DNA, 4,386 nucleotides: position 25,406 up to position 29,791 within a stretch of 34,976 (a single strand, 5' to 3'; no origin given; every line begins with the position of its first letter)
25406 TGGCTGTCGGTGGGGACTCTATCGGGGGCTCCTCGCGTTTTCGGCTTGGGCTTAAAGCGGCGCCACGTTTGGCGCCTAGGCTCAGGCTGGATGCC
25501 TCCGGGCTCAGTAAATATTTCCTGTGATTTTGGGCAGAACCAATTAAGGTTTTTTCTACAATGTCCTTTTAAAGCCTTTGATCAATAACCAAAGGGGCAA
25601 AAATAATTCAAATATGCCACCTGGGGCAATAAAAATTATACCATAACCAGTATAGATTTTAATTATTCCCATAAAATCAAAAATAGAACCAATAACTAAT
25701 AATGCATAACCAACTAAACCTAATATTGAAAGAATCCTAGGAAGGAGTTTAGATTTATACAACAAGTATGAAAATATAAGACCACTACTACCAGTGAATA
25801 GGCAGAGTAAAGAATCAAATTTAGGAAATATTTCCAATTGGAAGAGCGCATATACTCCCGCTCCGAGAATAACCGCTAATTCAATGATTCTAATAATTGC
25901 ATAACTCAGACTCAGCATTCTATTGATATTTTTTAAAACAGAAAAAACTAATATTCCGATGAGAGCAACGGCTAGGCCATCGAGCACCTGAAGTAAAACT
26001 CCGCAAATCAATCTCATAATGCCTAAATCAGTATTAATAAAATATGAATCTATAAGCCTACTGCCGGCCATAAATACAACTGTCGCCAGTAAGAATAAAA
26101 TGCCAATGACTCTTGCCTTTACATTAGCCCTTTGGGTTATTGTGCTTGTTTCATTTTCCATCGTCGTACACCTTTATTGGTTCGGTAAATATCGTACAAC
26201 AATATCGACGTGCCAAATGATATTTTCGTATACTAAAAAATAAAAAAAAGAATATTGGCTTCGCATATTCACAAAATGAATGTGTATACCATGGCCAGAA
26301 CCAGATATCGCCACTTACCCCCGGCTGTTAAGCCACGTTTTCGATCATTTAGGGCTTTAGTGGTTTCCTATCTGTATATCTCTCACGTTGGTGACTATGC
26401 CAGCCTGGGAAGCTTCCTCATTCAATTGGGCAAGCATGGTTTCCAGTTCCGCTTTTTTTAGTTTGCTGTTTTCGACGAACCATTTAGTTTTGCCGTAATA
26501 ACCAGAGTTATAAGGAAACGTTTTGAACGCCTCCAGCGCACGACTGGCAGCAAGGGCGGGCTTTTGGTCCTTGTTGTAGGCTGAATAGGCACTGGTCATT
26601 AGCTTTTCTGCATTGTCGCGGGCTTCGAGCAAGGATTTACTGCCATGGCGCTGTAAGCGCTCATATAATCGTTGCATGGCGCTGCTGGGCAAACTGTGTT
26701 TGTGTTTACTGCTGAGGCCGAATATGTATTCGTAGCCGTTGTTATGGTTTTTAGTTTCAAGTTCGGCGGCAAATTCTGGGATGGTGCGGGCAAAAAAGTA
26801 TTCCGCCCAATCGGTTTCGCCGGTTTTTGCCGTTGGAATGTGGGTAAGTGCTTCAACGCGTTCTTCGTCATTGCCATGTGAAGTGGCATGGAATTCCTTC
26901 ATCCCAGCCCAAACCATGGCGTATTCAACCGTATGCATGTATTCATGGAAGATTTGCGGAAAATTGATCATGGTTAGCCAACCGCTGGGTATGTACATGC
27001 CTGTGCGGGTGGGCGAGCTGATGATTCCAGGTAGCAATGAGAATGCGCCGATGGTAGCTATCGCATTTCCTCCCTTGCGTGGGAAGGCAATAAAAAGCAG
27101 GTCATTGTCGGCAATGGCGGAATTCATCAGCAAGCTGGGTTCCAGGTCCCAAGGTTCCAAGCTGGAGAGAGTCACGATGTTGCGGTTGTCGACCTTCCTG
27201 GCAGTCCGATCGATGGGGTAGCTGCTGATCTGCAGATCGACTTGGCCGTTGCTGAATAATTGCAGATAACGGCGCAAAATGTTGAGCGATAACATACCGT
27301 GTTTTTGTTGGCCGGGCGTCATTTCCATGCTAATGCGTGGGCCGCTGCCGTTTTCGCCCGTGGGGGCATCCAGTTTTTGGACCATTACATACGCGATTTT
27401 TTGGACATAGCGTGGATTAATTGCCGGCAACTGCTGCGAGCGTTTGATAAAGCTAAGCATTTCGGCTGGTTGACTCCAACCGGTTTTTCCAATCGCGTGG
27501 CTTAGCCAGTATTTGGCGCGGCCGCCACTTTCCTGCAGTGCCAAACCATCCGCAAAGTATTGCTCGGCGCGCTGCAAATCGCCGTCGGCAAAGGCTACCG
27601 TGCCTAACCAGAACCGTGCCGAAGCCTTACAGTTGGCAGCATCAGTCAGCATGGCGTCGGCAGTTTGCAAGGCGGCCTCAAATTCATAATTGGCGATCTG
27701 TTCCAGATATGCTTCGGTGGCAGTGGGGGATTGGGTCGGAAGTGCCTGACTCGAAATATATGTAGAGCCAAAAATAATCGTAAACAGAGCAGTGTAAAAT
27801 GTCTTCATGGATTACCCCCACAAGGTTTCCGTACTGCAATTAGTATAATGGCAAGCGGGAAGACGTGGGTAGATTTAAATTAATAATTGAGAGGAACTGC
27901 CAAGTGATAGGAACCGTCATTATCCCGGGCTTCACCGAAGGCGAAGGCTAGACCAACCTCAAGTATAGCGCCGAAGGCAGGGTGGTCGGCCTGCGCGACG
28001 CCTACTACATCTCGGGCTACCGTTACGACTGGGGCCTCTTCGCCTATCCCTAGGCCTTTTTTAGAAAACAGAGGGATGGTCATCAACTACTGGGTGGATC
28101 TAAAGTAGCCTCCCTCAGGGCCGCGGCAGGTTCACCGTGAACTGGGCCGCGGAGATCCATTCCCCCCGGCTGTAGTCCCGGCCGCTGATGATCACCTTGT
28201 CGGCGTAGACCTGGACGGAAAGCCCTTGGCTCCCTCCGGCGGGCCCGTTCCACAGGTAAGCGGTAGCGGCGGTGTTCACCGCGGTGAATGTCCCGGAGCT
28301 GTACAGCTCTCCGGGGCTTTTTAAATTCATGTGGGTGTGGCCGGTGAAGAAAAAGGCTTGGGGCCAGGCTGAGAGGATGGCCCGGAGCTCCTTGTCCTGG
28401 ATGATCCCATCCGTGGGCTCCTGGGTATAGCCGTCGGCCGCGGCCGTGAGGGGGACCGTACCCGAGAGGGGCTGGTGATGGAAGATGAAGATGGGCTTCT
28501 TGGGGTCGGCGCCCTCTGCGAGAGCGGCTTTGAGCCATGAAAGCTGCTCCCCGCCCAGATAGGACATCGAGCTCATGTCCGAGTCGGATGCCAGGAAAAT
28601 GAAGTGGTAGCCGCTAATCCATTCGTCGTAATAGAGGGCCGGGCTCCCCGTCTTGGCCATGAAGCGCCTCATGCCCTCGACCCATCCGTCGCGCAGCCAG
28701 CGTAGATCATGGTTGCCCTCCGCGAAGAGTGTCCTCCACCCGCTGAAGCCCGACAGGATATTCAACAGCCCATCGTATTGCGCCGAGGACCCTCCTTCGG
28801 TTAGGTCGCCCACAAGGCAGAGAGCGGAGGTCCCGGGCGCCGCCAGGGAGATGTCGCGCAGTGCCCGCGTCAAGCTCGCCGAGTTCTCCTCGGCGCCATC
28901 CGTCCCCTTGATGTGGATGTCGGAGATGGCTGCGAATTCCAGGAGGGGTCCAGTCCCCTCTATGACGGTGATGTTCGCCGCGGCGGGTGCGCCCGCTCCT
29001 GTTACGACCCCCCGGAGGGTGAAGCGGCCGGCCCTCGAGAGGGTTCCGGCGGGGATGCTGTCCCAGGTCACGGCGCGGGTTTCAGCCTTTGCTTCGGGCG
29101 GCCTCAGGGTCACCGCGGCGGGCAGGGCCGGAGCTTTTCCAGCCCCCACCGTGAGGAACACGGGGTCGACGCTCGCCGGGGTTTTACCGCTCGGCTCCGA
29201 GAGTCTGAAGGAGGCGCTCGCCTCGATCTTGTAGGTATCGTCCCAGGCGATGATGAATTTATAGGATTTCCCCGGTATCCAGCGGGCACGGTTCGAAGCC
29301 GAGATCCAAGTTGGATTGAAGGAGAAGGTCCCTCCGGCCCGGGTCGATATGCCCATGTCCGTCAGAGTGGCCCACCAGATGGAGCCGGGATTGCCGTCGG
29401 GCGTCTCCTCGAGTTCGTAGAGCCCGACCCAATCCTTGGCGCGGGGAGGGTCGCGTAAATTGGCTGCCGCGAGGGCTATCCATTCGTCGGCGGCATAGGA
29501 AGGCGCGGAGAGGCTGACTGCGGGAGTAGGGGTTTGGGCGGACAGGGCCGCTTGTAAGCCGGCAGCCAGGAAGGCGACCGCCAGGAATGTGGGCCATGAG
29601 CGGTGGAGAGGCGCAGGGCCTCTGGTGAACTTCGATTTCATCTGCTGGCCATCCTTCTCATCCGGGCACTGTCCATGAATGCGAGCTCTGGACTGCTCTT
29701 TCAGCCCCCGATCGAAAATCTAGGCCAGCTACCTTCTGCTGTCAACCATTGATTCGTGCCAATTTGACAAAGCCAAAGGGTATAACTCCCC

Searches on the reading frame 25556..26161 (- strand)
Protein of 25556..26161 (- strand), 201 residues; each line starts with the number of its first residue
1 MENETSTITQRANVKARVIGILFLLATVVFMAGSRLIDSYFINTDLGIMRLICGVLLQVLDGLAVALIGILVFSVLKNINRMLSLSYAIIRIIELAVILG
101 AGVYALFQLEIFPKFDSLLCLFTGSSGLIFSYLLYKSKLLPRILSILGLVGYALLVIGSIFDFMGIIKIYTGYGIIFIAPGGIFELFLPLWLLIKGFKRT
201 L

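Call 17: search_protein_families(library=pfam, proteins=[window:25556-26161:-], max_evalue=0.01)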
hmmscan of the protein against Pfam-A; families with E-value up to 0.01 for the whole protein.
window:25556-26161:- (201 aa): 1 family
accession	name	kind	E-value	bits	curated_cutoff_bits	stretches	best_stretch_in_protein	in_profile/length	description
PF14329.11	DUF4386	-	8.6e-20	72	27.6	2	118-196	134-210/210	Domain of unknown function (DUF4386)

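Call 23: find_encoding_contigs(protein=window:25556-26161:-, flank=10000, max_places=10)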
Protein window:25556-26161:- (201 aa): 2 contigs read that carry it; 2 places shown.
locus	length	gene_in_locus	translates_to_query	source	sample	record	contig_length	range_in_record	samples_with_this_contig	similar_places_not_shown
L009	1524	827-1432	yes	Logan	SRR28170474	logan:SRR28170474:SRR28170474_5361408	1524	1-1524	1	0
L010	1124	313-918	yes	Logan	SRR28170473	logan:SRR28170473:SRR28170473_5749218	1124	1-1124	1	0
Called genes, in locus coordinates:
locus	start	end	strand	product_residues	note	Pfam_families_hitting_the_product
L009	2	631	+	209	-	?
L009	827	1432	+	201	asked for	PF14329:DUF4386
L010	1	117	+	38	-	?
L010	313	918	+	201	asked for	PF14329:DUF4386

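Call 37: find_homologous_proteins(query=window:25556-26161:-, max_evalue=1e-10)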
Query window:25556-26161:- (201 aa): 9 proteins with E <= 1e-10 among 1441 candidates.
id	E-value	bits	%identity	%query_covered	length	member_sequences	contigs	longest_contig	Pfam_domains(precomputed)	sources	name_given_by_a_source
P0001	2.8e-115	401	100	100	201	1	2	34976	PF14329.12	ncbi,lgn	-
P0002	9.0e-48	181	50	92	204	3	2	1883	PF14329.12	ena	-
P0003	2.7e-47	179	51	92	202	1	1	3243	PF14329.12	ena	-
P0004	6.4e-46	175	51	92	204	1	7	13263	PF14329.12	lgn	-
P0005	6.5e-46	175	51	92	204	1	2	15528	PF14329.12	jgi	jgi:hypothetical protein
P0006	1.3e-45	174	48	97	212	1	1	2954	PF14329.12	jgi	jgi:hypothetical protein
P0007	1.4e-45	174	48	95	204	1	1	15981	PF14329.12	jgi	jgi:hypothetical protein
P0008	1.3e-18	86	35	92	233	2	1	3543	PF14329.12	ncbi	-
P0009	1.0e-14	73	34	94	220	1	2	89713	PF14329.12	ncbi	-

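Call 39: list_cluster_members(proteins=[P0001])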
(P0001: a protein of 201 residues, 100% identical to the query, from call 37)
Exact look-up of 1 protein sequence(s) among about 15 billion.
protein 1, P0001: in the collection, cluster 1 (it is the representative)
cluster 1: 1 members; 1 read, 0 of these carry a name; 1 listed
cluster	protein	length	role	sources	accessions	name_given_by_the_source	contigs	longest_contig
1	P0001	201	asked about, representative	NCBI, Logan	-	-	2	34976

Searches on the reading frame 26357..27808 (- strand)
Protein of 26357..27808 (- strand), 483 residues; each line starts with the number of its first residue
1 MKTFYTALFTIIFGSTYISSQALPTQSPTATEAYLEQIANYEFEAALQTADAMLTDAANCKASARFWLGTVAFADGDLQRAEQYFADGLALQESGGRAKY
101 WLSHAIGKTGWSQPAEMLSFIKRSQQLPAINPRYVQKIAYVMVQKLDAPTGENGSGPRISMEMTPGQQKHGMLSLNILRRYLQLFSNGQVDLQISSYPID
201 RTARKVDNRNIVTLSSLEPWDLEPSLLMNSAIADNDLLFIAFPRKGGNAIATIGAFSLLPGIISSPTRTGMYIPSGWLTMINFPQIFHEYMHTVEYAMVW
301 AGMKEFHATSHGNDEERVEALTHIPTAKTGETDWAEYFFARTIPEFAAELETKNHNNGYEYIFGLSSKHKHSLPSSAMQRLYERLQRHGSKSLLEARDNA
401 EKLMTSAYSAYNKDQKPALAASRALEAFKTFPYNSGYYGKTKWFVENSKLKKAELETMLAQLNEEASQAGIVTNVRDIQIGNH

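Call 17: search_protein_families(library=pfam, proteins=[window:26357-27808:-], max_evalue=0.01)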
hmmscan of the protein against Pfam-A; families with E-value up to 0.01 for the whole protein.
window:26357-27808:- (483 aa): 0 families

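Call 27: find_encoding_contigs(protein=window:26357-27808:-, flank=10000, max_places=10)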
Protein window:26357-27808:- (483 aa): no gene with exactly this product is on record in the collection.

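Call 82: search_protein_families(library=ncbifam, proteins=[window:26357-27808:-], max_evalue=0.01)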
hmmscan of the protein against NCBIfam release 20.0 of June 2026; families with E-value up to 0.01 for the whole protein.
window:26357-27808:- (483 aa): 1 family
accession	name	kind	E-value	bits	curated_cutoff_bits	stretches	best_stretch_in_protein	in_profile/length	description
TIGR02795.1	tol_pal_ybgF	equivalog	0.0099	16.5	90.1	0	42-90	17-67/119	tol-pal system protein YbgF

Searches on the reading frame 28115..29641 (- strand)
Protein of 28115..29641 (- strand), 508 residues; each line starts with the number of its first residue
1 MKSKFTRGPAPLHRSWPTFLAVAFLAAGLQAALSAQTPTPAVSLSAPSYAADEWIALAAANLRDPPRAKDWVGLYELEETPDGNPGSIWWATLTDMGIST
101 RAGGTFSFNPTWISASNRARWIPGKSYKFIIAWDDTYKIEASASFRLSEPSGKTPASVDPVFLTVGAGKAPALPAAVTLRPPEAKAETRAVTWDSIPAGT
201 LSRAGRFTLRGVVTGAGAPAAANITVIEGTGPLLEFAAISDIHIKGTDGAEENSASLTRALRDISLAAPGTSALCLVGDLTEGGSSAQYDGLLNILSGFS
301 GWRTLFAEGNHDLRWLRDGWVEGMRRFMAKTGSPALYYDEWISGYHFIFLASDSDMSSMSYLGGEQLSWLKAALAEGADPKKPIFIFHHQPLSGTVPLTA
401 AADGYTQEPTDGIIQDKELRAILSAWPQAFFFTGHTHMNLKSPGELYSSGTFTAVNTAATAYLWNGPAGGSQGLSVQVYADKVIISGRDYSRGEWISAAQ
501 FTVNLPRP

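Call 17: search_protein_families(library=pfam, proteins=[window:28115-29641:-], max_evalue=0.01)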
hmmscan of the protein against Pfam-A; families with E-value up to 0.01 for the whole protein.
window:28115-29641:- (508 aa): 2 families
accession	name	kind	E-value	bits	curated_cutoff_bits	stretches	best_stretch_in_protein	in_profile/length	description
PF00149.33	Metallophos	-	2.9e-09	38.1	21.5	1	236-437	3-189/191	Calcineurin-like phosphoesterase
PF07532.17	Big_4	-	1.6e-07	31.2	22.1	1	159-215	2-58/59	Bacterial Ig-like domain (group 4)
